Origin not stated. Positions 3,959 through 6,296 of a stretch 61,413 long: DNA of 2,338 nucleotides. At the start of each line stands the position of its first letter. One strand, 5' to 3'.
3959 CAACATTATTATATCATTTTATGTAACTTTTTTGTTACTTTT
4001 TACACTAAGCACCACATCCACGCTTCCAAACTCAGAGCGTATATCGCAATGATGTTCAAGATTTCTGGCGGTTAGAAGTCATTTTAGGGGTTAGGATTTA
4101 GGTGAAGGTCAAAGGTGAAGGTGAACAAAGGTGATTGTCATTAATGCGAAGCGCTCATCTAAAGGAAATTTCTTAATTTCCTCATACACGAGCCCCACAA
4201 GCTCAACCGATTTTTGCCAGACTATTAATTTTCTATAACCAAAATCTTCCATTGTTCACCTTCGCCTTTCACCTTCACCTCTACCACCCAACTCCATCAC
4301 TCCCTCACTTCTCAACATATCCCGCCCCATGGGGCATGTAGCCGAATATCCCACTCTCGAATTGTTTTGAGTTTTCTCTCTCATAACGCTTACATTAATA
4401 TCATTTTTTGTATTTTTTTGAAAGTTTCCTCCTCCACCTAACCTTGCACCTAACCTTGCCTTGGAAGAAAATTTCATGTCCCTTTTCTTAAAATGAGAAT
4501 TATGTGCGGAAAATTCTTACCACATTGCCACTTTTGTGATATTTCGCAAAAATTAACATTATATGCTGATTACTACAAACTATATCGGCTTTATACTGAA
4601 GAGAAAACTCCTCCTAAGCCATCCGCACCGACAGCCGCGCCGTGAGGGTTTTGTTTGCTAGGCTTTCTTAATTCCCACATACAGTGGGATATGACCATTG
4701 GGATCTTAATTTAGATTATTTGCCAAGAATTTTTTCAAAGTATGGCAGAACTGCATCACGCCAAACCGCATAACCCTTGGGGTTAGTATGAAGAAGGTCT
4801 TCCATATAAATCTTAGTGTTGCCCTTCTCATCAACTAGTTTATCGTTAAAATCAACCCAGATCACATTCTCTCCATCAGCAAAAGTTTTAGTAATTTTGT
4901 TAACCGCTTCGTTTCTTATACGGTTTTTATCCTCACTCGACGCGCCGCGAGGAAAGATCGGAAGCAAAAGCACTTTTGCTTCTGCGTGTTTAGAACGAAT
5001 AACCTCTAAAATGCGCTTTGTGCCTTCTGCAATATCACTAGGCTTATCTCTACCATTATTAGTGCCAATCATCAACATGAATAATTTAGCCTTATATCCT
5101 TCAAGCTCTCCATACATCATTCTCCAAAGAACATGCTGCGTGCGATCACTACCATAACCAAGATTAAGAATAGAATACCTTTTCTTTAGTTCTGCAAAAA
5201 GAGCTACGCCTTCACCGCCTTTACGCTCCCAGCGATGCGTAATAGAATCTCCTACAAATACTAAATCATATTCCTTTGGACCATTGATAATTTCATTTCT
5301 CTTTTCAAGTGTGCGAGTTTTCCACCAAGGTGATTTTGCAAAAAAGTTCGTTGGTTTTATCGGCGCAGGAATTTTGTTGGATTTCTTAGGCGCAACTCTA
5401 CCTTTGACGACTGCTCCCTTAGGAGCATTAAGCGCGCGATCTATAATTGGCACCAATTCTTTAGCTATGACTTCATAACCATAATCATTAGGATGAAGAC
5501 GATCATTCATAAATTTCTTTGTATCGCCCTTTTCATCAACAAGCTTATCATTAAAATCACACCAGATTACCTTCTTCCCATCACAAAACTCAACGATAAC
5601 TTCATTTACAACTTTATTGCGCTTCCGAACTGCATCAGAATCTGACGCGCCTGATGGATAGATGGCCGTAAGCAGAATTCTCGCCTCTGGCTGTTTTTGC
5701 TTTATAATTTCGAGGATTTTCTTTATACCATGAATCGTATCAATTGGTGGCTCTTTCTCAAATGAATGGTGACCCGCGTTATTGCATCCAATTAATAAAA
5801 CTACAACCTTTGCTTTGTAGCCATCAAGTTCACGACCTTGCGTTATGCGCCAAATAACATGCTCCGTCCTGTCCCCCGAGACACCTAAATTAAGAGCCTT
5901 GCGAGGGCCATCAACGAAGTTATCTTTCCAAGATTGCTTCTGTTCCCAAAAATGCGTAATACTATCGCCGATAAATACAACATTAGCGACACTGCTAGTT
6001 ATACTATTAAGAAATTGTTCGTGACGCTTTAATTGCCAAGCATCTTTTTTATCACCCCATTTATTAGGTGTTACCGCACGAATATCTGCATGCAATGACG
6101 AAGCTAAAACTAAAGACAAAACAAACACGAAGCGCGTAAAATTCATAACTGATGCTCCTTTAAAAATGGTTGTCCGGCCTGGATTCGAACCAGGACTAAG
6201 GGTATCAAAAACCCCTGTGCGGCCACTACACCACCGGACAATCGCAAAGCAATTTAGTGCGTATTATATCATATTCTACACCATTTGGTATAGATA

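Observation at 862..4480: Mosaic cassette-like accessory island built from shuffled repeat modules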

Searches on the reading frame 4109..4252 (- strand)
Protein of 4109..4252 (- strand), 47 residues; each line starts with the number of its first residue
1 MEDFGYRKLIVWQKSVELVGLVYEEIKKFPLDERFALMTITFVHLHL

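Call 8: search_protein_families(library=pfam, proteins=[window:4109-4252:-], max_evalue=0.1)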
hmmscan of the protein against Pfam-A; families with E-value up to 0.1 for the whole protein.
window:4109-4252:- (47 aa): 1 family
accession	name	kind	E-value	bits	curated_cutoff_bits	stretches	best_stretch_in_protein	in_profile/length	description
PF05635.17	23S_rRNA_IVP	-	5.9e-05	23.7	33.8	1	7-37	1-31/106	23S rRNA-intervening sequence protein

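Call 9: search_protein_families(library=ncbifam, proteins=[window:4109-4252:-], max_evalue=0.1)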
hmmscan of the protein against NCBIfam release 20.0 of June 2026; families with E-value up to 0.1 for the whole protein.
window:4109-4252:- (47 aa): 2 families
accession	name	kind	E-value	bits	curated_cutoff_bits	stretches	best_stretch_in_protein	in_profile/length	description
NF008911.0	PRK12275.1-2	subfamily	1.7e-05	25.3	137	1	6-37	4-35/118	hypothetical protein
TIGR02436.1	TIGR02436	subfamily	0.015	15.5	24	1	11-37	1-27/109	four helix bundle protein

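Call 63: find_homologous_proteins(query=window:4133-4252:-, max_evalue=0.001)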
Query seq(40 aa) (40 aa): 9 proteins with E <= 0.001 among 9 candidates.
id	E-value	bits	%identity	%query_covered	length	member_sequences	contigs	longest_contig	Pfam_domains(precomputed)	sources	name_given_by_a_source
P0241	9.9e-16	73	95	95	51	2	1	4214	-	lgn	-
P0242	1.4e-15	72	95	95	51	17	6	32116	PF05635.18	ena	-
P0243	2.4e-15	72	90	98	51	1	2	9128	-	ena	-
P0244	2.7e-15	71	89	95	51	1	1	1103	PF05635.18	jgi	jgi:hypothetical protein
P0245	1.2e-11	60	79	95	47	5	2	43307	-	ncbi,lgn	-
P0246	1.2e-11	60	86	93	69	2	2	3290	-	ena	-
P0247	2.5e-9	53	84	78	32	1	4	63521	-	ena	-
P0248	6.6e-9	52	78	93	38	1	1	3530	-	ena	-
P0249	2.5e-4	38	88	60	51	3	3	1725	-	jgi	jgi:hypothetical protein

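Call 64: find_encoding_contigs(protein=P0242, flank=5000, max_places=6)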
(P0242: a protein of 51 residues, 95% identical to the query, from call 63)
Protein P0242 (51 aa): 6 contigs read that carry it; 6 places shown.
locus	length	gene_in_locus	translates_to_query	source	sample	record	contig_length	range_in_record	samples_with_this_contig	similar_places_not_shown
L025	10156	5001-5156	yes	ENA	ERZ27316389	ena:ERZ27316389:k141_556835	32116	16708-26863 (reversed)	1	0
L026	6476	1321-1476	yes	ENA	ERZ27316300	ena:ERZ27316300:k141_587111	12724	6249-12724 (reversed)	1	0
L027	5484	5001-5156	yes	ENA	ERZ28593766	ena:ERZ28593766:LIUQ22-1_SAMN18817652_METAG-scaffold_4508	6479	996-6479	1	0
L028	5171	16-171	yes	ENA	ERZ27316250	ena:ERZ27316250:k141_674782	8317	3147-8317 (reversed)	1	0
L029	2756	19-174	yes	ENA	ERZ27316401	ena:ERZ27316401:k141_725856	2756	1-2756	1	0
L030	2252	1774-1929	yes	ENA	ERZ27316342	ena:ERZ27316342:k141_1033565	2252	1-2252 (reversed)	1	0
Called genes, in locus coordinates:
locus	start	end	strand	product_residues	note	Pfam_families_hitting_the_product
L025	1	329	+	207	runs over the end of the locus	-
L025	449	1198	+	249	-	PF00483:NTP_transferase, PF12804:NTP_transf_3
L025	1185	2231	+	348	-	PF00288:GHMP_kinases_N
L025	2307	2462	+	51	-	-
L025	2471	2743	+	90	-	-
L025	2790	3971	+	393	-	PF13173:AAA_14, PF13635:DUF4143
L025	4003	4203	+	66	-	-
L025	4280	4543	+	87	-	PF02604:PhdYeFM_antitox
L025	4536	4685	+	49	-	-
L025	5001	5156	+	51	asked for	PF05635:23S_rRNA_IVP (weak)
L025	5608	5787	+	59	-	-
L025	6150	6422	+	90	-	-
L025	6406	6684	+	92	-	PF13711:DUF4160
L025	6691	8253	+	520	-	-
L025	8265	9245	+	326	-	PF00881:Nitroreductase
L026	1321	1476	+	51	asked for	PF05635:23S_rRNA_IVP (weak)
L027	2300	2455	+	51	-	PF05635:23S_rRNA_IVP (weak)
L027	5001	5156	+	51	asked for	PF05635:23S_rRNA_IVP (weak)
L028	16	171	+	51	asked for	PF05635:23S_rRNA_IVP (weak)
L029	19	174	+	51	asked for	PF05635:23S_rRNA_IVP (weak)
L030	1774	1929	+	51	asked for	PF05635:23S_rRNA_IVP (weak)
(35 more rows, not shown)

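Call 65: find_encoding_contigs(protein=P0245, flank=5000, max_places=4)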
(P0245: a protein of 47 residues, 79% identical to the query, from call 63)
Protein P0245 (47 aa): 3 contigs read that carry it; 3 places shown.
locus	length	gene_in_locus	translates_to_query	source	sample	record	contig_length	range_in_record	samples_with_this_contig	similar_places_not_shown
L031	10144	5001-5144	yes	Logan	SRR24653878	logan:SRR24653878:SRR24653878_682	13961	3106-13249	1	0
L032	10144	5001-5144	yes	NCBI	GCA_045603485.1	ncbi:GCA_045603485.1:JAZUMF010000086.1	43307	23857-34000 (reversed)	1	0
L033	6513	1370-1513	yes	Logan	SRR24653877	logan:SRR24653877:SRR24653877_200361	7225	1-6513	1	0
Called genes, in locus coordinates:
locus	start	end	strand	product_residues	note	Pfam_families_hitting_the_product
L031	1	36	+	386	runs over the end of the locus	PF12838:Fer4_7, PF13183:Fer4_8 (faint), PF13187:Fer4_9, PF13237:Fer4_10 (faint), PF00037:Fer4 (weak), PF12797:Fer4_2 (weak), PF12837:Fer4_6 (weak), PF04432:FrhB_FdhB_C, +1 more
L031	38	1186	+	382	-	PF04230:PS_pyruv_trans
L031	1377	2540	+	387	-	PF13173:AAA_14, PF13635:DUF4143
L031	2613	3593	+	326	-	PF00535:Glycos_transf_2, PF10111:Glyco_tranf_2_2, PF13641:Glyco_tranf_2_3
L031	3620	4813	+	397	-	PF20706:GT4-conflict (weak), PF00534:Glycos_transf_1, PF13692:Glyco_trans_1_4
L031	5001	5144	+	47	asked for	-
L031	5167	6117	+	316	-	PF00535:Glycos_transf_2, PF13641:Glyco_tranf_2_3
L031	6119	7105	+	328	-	PF00535:Glycos_transf_2, PF10111:Glyco_tranf_2_2, PF13641:Glyco_tranf_2_3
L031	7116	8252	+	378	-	PF00534:Glycos_transf_1, PF13692:Glyco_trans_1_4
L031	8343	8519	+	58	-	-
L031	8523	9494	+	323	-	PF13439:Glyco_transf_4, PF00534:Glycos_transf_1 (weak)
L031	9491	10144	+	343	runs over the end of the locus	PF20706:GT4-conflict (faint), PF00534:Glycos_transf_1, PF13692:Glyco_trans_1_4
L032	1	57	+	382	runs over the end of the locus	PF04230:PS_pyruv_trans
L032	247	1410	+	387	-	PF13173:AAA_14, PF13635:DUF4143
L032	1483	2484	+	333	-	PF00535:Glycos_transf_2, PF10111:Glyco_tranf_2_2, PF13641:Glyco_tranf_2_3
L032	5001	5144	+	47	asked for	-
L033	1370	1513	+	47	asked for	-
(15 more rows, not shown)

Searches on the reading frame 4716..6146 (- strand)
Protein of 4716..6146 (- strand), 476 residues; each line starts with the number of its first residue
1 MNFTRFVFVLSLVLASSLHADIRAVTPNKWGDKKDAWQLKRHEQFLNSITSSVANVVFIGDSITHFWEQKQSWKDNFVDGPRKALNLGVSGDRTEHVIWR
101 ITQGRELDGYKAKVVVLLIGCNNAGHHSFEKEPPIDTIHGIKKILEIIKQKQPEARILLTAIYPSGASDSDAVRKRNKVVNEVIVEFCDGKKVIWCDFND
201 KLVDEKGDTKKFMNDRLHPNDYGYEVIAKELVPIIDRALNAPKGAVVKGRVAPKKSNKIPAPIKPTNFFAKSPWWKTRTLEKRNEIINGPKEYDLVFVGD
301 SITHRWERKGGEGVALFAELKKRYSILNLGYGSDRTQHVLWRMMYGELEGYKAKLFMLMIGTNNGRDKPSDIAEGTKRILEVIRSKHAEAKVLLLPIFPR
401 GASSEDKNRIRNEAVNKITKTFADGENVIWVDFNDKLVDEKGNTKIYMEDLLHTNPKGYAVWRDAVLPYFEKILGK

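Call 8: search_protein_families(library=pfam, proteins=[window:4716-6146:-], max_evalue=0.1)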
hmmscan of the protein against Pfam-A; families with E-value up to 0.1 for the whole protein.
window:4716-6146:- (476 aa): 4 families
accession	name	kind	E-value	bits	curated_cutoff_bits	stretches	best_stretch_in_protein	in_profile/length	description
PF13472.12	Lipase_GDSL_2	-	1.6e-53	182.3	32.9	2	58-226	1-178/178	GDSL-like Lipase/Acylhydrolase family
PF00657.28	Lipase_GDSL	-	2.5e-21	77.2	23.6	2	56-231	1-208/208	GDSL-like Lipase/Acylhydrolase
PF14606.12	Lipase_GDSL_3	-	1.8e-05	25.5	27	1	141-235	80-177/178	GDSL-like Lipase/Acylhydrolase family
PF04311.20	DUF459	-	0.00016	21.5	27.2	0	93-215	41-166/197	Protein of unknown function (DUF459)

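Call 9: search_protein_families(library=ncbifam, proteins=[window:4716-6146:-], max_evalue=0.1)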
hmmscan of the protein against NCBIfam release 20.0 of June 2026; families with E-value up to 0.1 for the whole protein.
window:4716-6146:- (476 aa): 4 families
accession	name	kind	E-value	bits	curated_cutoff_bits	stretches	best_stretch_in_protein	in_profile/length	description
NF042968.1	AcxylEst_AxeA1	equivalog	4.3e-05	22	700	1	97-229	329-457/459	acetylxylan esterase AxeA1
NF047594.1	LIC10707_fam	equivalog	0.0011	18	380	0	443-466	326-348/406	LIC10707 family hydrolase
NF010747.0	PRK14149.1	equivalog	0.0096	15.5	176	1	210-246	71-107/191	nucleotide exchange factor GrpE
NF045548.1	GDSL_lipase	equivalog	0.05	13.1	300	0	214-240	204-230/231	Rv0518 family GDSL lipase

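Call 14: find_encoding_contigs(protein=window:4719-6146:-, flank=10000, max_places=10)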
Protein window:4719-6146:- (476 aa): 6 contigs read that carry it; 4 places shown.
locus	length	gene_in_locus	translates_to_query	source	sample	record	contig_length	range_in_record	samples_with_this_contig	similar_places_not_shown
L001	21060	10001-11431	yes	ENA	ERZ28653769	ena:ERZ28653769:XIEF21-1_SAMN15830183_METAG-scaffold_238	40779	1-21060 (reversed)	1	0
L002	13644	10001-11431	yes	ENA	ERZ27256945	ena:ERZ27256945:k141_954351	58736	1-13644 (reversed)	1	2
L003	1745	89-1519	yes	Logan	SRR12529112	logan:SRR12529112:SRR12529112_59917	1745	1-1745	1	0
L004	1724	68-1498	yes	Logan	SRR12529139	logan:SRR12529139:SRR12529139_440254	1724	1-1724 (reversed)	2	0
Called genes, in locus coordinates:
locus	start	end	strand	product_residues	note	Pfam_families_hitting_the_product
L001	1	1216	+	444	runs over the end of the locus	PF16697:Yop-YscD_cpl, PF00498:FHA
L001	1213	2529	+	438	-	PF08308:PEGA, PF13620:CarboxypepD_reg (faint), PF22820:TcaA_3rd_4th (faint), PF13715:CarbopepD_reg_2 (faint), PF08308:PEGA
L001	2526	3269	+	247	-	PF01479:S4, PF01728:FtsJ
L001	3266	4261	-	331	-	-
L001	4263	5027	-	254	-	PF01168:Ala_racemase_N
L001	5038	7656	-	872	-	PF02838:Glyco_hydro_20b, PF07555:NAGidase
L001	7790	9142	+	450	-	-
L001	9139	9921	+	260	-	PF00288:GHMP_kinases_N, PF08544:GHMP_kinases_C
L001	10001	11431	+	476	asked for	PF00657:Lipase_GDSL, PF13472:Lipase_GDSL_2, PF14606:Lipase_GDSL_3 (faint), PF00657:Lipase_GDSL, PF13472:Lipase_GDSL_2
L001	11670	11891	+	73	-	-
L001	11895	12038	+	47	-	-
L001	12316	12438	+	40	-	-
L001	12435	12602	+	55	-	-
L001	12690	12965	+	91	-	PF12668:DUF3791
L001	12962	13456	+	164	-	PF13151:DUF3990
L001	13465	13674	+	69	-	-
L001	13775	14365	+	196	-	-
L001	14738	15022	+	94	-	PF13366:PDDEXK_3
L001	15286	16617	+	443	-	PF13175:AAA_15 (weak), PF13304:AAA_21, PF13175:AAA_15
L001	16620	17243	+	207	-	-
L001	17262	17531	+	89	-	-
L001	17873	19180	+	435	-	PF13304:AAA_21, PF13175:AAA_15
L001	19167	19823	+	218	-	-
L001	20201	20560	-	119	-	-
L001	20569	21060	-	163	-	?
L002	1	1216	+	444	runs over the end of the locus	PF16697:Yop-YscD_cpl, PF00498:FHA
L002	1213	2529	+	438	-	PF08308:PEGA, PF13620:CarboxypepD_reg (faint), PF22820:TcaA_3rd_4th (faint), PF13715:CarbopepD_reg_2 (faint), PF08308:PEGA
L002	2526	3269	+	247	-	PF01479:S4, PF01728:FtsJ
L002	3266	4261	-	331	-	-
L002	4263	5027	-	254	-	PF01168:Ala_racemase_N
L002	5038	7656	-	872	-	PF02838:Glyco_hydro_20b, PF07555:NAGidase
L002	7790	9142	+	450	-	-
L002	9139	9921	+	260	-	PF00288:GHMP_kinases_N, PF08544:GHMP_kinases_C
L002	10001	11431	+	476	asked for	PF00657:Lipase_GDSL, PF13472:Lipase_GDSL_2, PF14606:Lipase_GDSL_3 (faint), PF00657:Lipase_GDSL, PF13472:Lipase_GDSL_2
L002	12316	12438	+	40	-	-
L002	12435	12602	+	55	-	-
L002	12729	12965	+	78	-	PF12668:DUF3791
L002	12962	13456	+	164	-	PF13151:DUF3990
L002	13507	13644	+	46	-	?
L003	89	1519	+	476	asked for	PF00657:Lipase_GDSL, PF13472:Lipase_GDSL_2, PF14606:Lipase_GDSL_3 (faint), PF00657:Lipase_GDSL, PF13472:Lipase_GDSL_2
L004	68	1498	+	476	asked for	PF00657:Lipase_GDSL, PF13472:Lipase_GDSL_2, PF14606:Lipase_GDSL_3 (faint), PF00657:Lipase_GDSL, PF13472:Lipase_GDSL_2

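Call 30: search_protein_families(library=padloc, proteins=[L001:15286-16617:+, L001:16620-17243:+, L001:17262-17531:+, L001:17873-19180:+, L001:19167-19823:+, L001:17593-17832:+], max_evalue=0.01)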
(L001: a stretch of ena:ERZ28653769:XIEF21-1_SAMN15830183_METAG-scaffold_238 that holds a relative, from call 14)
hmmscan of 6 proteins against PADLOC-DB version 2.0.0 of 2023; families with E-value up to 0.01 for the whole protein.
L001:15286-16617:+ (443 aa): 141 families (the best 25 are shown)
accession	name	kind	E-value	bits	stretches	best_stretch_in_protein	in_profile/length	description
PDLC04214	HEC-02A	-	6.9e-22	76.2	1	272-395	176-294/338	-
PDLC03878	NsnB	-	4.1e-20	70.8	2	282-387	180-285/345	-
PDLC02979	AriA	-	2.7e-18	64.9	2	294-383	290-373/373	-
PDLC04032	PD-T4-4_A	-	9.1e-16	55.8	1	263-386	274-394/474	-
PDLC00266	PtuA1|PtuA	-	2.5e-15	54.7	1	301-387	298-384/483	AAA ATPase domain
PDLC00303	PtuA1|PtuA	-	3.7e-15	53.9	1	309-387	209-286/386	AAA ATPase domain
PDLC04213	HEC-02A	-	1.8e-14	52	1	274-401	173-292/337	-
PDLC04033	PD-T4-4_A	-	3.1e-14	51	1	279-383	271-370/460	-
PDLC04391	PDC-M07A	-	4.9e-13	46.8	2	300-388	266-354/412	-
PDLC02980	AriA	-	1.2e-12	46.4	1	299-383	221-303/304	-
PDLC00283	PtuA1|PtuA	-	1.7e-12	45.2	1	305-388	266-349/448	AAA ATPase domain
PDLC04135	mad3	-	2.1e-12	45.3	2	336-394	282-339/374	mads_3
PDLC00273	PtuA1|PtuA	-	2.3e-12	44.7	1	311-400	198-288/375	AAA ATPase domain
PDLC04148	HEC-03B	-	4.3e-12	43.8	2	309-403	312-406/458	-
PDLC04707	PDC-M55A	-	5.8e-12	43.3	2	307-401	270-369/421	-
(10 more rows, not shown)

L001:16620-17243:+ (207 aa): 0 families

L001:17262-17531:+ (89 aa): 1 family
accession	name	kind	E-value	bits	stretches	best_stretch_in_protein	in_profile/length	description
PDLC00985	Cmr5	-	0.0082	14.7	0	4-54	50-102/133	Cmr5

L001:17873-19180:+ (435 aa): 130 families (the best 25 are shown)
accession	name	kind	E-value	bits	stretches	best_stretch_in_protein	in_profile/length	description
PDLC04033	PD-T4-4_A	-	1e-25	88.8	2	250-366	263-373/460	-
PDLC04032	PD-T4-4_A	-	4.4e-22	76.7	2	249-361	281-389/474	-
PDLC04664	PDC-M47A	-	1.1e-21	75.3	2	249-366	258-369/461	-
PDLC04214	HEC-02A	-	3.7e-20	70.5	2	253-384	178-303/338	-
PDLC04213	HEC-02A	-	2.1e-17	61.7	1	251-383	171-296/337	-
PDLC03878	NsnB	-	3.5e-17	61.2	1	271-381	196-300/345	-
PDLC02979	AriA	-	1e-16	59.8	2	288-362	292-372/373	-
PDLC02980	AriA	-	7.7e-15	53.6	1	21-363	1-303/304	-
PDLC02915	ATPase-Toprim_I-B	-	1e-13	49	2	295-391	228-321/623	-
PDLC00283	PtuA1|PtuA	-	2.8e-13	47.8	1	289-387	270-362/448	AAA ATPase domain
PDLC00265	PtuA1|PtuA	-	9.5e-13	46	1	318-363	326-371/479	AAA ATPase domain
PDLC00305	PtuA1|PtuA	-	3.6e-12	44.3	1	318-363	246-288/392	AAA ATPase domain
PDLC00285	PtuA1|PtuA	-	1.4e-11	42.3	1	290-363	257-330/432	AAA ATPase domain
PDLC00082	GajA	-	2e-11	41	2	320-363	375-418/694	AAA ATPase domain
PDLC00271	PtuA1|PtuA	-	2.8e-11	41.6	1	320-366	281-325/421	AAA ATPase domain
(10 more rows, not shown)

L001:19167-19823:+ (218 aa): 0 families

L001:17593-17832:+ (79 aa): 0 families

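Call 31: search_protein_families(library=pfam, proteins=[L001:15286-16617:+, L001:16620-17243:+, L001:17262-17531:+, L001:17873-19180:+, L001:19167-19823:+, L001:17593-17832:+], max_evalue=0.1)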
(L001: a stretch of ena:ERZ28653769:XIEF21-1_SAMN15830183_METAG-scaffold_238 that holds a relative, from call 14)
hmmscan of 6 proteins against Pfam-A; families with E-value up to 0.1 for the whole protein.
L001:15286-16617:+ (443 aa): 7 families
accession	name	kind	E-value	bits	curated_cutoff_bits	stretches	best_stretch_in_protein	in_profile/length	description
PF13175.12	AAA_15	-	1e-17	65.3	32.1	2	266-383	256-374/374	AAA ATPase domain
PF13304.12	AAA_21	-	1.6e-13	51.9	27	2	286-381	208-301/304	AAA domain, putative AbiEii toxin, Type IV TA system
PF02463.25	SMC_N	-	4.8e-05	23.3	40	1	308-395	129-214/220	RecF/RecN/SMC N terminal domain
PF00005.33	ABC_tran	-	0.0019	19.2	25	1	18-135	6-116/137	ABC transporter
PF11398.14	DUF2813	-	0.0085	15.9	21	0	340-385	286-327/372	Protein of unknown function (DUF2813)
PF13555.12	AAA_29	-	0.011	15.9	27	1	7-39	4-38/61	P-loop containing region of AAA domain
PF13476.12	AAA_23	-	0.049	14.7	27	0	6-44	1-40/201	AAA domain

L001:16620-17243:+ (207 aa): 1 family
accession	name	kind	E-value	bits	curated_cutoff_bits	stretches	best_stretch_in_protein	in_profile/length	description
PF07989.16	Cnn_1N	-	0.028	15.1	28.5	0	171-202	7-38/74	Centrosomin N-terminal motif 1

L001:17262-17531:+ (89 aa): 2 families
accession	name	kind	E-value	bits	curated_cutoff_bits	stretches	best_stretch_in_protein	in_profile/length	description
PF15134.11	CEP15-like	-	0.081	13.3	27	0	13-46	9-42/110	Centrosomal protein 15-like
PF11932.13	DUF3450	-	0.096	12.4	32.6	1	2-38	71-107/241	Protein of unknown function (DUF3450)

L001:17873-19180:+ (435 aa): 4 families
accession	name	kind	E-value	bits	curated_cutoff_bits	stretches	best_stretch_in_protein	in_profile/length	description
PF13175.12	AAA_15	-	1.5e-16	61.5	32.1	2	316-362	327-373/374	AAA ATPase domain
PF13304.12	AAA_21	-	9.8e-14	52.5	27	1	291-363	233-303/304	AAA domain, putative AbiEii toxin, Type IV TA system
PF11398.14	DUF2813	-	0.005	16.7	21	0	320-388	286-352/372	Protein of unknown function (DUF2813)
PF02463.25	SMC_N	-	0.0095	15.8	40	1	20-373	25-212/220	RecF/RecN/SMC N terminal domain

L001:19167-19823:+ (218 aa): 0 families

L001:17593-17832:+ (79 aa): 0 families

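Call 92: search_protein_families(library=phrogs, proteins=[L001:16620-17243:+, L001:17262-17531:+, L001:19167-19823:+], max_evalue=0.01)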
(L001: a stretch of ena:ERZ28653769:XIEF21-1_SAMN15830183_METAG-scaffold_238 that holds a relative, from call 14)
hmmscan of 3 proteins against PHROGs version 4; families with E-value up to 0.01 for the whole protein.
L001:16620-17243:+ (207 aa): 0 families

L001:17262-17531:+ (89 aa): 0 families

L001:19167-19823:+ (218 aa): 0 families
